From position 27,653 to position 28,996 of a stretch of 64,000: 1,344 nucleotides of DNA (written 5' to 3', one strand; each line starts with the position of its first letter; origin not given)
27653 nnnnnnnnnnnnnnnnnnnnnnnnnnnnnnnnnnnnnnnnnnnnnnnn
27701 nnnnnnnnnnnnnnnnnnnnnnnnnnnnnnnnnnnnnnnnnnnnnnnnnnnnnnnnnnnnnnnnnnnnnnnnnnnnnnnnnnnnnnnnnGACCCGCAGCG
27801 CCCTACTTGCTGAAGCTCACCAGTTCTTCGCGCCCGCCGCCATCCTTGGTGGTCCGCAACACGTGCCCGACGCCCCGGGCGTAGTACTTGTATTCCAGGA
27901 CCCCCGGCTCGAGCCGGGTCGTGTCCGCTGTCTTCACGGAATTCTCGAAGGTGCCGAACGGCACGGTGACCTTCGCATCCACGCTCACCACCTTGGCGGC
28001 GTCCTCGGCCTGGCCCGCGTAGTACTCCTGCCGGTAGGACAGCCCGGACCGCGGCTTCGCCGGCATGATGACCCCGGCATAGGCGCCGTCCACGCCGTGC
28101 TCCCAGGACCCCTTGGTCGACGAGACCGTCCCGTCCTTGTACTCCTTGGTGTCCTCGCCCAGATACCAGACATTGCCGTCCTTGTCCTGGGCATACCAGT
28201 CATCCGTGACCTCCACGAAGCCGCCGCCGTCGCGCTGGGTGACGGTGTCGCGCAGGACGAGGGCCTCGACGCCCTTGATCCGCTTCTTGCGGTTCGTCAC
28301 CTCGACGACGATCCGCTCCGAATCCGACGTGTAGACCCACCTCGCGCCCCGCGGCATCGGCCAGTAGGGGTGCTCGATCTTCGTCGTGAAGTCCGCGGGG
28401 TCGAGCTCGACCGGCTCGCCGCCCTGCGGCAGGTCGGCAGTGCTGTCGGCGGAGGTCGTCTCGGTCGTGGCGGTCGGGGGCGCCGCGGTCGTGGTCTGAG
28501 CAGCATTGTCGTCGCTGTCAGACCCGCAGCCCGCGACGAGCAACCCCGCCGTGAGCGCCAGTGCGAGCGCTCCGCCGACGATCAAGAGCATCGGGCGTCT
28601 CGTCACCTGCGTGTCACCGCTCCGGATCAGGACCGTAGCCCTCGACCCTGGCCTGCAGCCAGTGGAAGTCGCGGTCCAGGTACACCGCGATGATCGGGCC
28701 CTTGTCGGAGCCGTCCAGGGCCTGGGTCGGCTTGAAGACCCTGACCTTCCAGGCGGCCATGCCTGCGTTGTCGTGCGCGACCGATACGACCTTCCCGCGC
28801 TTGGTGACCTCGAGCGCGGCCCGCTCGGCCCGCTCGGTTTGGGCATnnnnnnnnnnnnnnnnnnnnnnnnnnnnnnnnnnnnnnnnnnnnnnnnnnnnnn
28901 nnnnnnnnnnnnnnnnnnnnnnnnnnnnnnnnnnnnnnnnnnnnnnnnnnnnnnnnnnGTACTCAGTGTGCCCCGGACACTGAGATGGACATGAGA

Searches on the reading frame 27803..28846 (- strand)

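Call 11: search_protein_families(library=pfam, proteins=[window:27803-28846:-], max_evalue=0.001)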
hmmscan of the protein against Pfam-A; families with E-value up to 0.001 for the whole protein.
window:27803-28846:- (347 aa): 0 families

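Call 54: search_protein_families(library=ncbifam, proteins=[window:27803-28846:-], max_evalue=0.01)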
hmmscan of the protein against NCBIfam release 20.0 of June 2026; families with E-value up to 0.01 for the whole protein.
window:27803-28846:- (347 aa): 1 family
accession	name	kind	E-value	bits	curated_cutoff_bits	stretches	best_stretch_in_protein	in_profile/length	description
NF053527.1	lipo_Cory_WKLS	subfamily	0.0012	18.7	105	1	94-140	3-48/166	WKL family lipoprotein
